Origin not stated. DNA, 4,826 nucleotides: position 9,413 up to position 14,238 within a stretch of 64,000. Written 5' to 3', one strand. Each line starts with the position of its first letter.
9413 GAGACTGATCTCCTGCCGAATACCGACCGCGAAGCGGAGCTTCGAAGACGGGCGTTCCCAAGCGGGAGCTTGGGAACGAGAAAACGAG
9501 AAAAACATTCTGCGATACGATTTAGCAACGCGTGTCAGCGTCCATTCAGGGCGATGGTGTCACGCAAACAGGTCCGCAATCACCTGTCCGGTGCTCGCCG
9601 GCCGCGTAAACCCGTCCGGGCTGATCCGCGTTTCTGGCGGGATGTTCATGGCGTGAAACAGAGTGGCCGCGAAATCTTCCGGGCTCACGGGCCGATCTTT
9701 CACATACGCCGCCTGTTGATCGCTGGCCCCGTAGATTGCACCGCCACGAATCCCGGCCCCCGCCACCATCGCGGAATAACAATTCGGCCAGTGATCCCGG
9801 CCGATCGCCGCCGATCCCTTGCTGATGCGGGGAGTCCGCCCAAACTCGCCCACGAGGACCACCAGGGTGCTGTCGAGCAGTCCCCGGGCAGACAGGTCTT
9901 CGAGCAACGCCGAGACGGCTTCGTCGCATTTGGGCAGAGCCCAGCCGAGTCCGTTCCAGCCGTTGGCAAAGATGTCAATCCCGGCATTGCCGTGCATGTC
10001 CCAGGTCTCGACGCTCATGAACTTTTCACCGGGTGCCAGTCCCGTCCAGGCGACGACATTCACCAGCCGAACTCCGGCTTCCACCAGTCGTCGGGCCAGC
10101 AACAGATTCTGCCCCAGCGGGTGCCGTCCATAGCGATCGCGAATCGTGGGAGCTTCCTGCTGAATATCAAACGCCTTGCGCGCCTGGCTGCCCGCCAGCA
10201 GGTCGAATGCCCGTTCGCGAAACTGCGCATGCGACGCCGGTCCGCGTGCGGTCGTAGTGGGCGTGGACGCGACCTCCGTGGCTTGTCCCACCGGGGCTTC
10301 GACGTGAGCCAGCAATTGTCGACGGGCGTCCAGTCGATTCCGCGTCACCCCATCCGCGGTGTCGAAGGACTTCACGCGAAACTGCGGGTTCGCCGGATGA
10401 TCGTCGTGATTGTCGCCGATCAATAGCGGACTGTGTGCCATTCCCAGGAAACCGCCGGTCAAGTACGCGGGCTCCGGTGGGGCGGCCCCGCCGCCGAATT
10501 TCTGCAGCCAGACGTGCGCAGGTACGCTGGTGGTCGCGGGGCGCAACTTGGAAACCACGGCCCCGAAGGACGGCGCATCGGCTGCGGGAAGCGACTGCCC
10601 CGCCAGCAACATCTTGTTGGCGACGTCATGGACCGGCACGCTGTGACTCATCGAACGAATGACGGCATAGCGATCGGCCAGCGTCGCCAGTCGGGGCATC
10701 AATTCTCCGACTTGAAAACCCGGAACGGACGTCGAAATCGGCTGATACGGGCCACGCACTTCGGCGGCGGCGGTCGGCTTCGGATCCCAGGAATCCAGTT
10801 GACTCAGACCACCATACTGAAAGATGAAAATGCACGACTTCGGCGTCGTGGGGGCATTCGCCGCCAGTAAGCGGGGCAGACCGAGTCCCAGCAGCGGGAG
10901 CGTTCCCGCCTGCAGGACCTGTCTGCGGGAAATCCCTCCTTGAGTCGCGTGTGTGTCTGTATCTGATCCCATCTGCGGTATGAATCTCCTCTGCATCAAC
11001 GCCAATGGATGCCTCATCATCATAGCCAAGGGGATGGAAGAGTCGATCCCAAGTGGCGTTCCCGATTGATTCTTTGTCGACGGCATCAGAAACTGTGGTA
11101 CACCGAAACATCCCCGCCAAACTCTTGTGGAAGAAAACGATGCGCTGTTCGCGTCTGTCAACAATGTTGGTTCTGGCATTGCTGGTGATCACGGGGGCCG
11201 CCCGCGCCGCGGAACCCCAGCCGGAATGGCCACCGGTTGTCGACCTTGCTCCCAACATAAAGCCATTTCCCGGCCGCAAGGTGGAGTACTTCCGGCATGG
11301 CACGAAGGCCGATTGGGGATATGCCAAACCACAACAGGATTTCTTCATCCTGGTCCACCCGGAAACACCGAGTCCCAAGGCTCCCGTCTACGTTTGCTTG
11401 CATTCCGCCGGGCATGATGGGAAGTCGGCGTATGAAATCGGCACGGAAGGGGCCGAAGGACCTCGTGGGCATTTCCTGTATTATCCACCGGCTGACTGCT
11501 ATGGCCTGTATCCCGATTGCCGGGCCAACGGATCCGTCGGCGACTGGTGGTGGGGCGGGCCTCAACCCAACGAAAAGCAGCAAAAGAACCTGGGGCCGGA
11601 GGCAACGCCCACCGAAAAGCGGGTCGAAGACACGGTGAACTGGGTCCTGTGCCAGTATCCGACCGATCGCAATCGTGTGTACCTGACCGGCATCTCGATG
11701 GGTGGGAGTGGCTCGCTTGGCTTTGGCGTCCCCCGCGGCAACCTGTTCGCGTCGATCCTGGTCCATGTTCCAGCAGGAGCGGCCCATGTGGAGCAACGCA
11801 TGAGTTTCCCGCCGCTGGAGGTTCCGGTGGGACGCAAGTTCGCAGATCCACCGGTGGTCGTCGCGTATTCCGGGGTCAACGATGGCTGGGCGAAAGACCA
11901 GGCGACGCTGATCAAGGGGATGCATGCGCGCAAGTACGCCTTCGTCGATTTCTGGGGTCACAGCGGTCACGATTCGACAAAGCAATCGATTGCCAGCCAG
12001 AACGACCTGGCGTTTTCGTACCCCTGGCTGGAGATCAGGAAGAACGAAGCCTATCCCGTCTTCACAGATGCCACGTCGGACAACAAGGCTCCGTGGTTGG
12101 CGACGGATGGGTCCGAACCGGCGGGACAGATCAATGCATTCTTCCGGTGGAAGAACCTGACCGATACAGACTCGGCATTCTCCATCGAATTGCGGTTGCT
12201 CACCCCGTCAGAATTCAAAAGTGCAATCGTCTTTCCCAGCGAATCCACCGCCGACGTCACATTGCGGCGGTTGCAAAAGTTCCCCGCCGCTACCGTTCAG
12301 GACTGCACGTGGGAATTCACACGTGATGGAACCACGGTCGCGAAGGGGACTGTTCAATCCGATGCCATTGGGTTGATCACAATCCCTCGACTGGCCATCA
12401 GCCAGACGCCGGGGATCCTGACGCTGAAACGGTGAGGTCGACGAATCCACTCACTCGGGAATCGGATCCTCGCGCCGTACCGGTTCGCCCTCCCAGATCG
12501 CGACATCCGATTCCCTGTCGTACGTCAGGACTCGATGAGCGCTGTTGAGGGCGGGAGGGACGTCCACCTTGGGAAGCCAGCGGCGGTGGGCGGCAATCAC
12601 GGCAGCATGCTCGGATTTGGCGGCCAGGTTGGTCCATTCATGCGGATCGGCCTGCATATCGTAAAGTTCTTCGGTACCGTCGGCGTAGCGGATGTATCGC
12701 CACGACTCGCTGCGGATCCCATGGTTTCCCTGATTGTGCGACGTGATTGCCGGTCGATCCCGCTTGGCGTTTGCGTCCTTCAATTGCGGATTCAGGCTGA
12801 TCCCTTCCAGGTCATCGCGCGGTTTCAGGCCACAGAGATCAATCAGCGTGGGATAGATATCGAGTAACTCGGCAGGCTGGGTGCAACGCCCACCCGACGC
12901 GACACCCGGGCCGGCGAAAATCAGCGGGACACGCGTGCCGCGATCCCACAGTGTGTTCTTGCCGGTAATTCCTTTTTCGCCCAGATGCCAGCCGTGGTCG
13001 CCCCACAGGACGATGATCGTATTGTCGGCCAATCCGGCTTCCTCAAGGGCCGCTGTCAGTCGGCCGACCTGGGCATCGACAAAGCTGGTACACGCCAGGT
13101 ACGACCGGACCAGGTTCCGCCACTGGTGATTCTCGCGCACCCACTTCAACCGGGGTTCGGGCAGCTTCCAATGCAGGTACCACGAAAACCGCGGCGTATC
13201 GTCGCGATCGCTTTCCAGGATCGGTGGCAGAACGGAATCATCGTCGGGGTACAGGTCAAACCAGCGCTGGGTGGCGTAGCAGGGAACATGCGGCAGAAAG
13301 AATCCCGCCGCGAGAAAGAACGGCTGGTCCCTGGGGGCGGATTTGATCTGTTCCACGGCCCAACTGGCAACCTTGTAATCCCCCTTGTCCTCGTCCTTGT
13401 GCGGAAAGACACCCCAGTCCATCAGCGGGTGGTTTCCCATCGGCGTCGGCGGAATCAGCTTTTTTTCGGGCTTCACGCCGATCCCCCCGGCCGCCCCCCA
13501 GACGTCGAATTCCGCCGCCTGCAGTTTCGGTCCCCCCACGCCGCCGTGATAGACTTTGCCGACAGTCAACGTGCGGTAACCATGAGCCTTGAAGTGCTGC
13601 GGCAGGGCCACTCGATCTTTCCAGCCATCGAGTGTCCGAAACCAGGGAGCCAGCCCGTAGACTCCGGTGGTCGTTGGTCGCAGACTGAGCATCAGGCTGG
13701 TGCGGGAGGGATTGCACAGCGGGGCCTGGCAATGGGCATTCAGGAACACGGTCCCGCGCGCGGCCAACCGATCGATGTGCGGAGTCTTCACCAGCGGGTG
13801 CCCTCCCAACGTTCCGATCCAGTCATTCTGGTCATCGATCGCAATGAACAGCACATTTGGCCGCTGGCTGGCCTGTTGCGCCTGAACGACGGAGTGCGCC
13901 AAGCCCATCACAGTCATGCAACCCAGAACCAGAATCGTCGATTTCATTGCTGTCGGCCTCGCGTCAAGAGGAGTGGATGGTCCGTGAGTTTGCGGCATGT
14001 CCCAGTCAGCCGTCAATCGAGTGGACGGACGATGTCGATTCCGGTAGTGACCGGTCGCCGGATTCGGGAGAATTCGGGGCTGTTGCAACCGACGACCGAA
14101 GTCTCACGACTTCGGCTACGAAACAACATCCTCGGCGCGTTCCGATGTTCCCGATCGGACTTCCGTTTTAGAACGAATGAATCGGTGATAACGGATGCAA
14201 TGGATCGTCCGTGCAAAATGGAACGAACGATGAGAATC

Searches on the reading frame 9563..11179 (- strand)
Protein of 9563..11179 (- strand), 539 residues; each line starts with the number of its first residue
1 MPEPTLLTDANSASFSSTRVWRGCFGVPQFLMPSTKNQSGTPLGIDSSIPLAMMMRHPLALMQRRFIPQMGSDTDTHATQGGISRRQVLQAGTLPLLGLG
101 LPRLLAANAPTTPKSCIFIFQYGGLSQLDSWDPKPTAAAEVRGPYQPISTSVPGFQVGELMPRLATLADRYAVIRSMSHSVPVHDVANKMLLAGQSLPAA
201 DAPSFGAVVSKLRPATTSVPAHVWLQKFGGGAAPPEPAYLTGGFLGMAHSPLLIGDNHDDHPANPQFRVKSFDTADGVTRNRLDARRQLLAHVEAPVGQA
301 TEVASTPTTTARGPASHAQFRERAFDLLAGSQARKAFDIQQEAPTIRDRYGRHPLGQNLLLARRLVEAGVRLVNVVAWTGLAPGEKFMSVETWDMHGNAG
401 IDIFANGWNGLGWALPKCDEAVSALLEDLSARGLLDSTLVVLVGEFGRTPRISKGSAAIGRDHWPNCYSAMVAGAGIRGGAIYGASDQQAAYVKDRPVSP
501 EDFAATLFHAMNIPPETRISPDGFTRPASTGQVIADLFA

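Call 76: search_protein_families(library=pfam, proteins=[window:9563-11179:-], max_evalue=0.00001)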
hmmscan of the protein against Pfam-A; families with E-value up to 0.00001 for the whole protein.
window:9563-11179:- (539 aa): 1 family
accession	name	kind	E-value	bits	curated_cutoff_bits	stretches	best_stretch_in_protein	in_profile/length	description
PF07394.17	DUF1501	-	3.8e-87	293.4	27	1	114-518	2-368/390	Protein of unknown function (DUF1501)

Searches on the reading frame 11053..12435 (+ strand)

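Call 4: search_protein_families(library=pfam, proteins=[window:11053-12435:+], max_evalue=0.1)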
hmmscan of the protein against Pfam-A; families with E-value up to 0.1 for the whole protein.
window:11053-12435:+ (460 aa): 3 families
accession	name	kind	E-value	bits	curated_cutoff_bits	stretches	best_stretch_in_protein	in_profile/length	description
PF00756.26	Esterase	-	0.00063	20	22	1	195-256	103-154/251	Putative esterase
PF20677.3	Herpes_gp350_C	-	0.073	13.8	27.7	0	351-419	28-97/132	Herpesvirus envelope glycoprotein gp350 N-terminal C domain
PF00326.27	Peptidase_S9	-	0.097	12.6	22.6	0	195-240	52-97/213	Prolyl oligopeptidase family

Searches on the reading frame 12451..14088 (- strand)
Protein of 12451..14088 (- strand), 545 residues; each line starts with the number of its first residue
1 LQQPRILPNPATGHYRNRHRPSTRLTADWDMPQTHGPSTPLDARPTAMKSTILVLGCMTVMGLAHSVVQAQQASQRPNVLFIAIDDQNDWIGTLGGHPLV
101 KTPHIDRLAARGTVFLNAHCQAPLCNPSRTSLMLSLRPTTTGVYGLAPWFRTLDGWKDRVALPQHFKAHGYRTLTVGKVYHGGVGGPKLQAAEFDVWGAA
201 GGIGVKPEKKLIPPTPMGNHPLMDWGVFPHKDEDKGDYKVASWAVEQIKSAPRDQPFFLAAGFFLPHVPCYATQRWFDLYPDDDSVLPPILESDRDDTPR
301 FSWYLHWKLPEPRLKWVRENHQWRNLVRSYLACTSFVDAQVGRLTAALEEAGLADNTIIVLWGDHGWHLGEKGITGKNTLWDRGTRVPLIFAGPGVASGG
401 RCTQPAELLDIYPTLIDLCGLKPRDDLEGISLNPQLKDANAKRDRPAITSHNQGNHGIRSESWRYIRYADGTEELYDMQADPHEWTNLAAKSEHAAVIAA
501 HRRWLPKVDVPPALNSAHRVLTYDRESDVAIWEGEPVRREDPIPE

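Call 4: search_protein_families(library=pfam, proteins=[window:12451-14088:-], max_evalue=0.1)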
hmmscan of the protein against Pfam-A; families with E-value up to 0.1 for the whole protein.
window:12451-14088:- (545 aa): 5 families
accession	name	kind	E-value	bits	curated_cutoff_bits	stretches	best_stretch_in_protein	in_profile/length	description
PF00884.28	Sulfatase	-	1.1e-41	143.6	25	1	77-420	1-300/301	Sulfatase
PF16347.10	SGSH_C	-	1.7e-13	51.4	29.3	1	370-503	1-146/154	N-sulphoglucosamine sulphohydrolase, C-terminal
PF01663.27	Phosphodiest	-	3.2e-06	27.4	23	1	336-370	190-224/342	Type I phosphodiesterase / nucleotide pyrophosphatase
PF02995.22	DUF229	-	0.0072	15.5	25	1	326-371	302-347/496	Protein of unknown function (DUF229)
PF01676.23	Metalloenzyme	-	0.034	14.1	24.3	1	336-422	175-251/252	Metalloenzyme superfamily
